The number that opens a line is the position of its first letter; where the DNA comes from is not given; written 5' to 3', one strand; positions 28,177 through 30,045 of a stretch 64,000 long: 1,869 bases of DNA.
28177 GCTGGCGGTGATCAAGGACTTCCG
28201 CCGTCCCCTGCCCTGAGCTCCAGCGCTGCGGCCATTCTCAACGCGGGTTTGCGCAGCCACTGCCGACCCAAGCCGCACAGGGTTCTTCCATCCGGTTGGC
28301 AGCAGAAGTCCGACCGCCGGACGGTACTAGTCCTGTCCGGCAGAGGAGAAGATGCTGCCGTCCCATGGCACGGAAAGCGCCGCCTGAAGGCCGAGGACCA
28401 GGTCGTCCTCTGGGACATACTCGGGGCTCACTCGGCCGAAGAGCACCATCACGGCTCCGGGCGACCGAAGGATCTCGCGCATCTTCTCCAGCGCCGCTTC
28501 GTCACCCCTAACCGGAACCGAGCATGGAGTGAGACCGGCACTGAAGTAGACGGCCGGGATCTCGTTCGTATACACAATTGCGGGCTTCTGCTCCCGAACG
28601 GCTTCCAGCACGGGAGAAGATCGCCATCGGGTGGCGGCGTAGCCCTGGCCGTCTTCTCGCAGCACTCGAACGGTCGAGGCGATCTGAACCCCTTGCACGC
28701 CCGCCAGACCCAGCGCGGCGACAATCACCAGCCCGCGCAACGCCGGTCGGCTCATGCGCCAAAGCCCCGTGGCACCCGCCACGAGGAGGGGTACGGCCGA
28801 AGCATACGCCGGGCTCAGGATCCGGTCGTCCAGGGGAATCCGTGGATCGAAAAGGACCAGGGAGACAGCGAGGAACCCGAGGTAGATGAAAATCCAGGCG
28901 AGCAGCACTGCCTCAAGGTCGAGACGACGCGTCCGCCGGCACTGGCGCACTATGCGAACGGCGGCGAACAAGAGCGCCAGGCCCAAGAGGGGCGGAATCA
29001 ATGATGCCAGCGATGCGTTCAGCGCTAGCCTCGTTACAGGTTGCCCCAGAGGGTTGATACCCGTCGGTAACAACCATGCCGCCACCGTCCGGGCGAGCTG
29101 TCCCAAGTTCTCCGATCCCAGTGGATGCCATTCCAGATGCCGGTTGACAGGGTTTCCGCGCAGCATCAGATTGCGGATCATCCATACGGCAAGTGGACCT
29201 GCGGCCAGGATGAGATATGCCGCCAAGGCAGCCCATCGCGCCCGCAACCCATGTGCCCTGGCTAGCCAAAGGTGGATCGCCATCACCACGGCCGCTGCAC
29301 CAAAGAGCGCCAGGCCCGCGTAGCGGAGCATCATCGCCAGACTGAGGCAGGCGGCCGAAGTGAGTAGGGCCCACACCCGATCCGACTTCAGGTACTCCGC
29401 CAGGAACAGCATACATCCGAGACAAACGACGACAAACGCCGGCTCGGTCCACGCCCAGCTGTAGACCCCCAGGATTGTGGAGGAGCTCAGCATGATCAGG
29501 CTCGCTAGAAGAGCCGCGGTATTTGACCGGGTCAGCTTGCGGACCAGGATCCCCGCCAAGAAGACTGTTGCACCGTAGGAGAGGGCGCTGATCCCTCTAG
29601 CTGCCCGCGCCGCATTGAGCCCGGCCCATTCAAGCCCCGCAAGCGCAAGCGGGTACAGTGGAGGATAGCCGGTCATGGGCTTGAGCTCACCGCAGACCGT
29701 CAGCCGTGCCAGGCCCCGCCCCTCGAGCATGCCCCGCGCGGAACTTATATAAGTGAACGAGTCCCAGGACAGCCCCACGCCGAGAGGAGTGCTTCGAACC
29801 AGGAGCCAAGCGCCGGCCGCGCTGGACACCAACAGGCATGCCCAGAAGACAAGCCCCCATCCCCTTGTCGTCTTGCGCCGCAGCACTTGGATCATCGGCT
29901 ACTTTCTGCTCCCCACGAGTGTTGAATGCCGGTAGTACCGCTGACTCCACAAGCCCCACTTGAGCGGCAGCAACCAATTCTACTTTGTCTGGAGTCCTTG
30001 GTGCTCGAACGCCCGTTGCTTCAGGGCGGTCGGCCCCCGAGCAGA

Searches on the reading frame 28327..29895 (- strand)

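Call 80: search_protein_families(library=pfam, proteins=[window:28327-29895:-], max_evalue=0.00001)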
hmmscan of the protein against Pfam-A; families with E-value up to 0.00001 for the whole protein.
window:28327-29895:- (522 aa): 1 family
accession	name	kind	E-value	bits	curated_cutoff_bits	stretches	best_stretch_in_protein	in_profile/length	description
PF02366.24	PMT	-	1.9e-06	28.1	22.7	1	48-216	34-207/245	Dolichyl-phosphate-mannose-protein mannosyltransferase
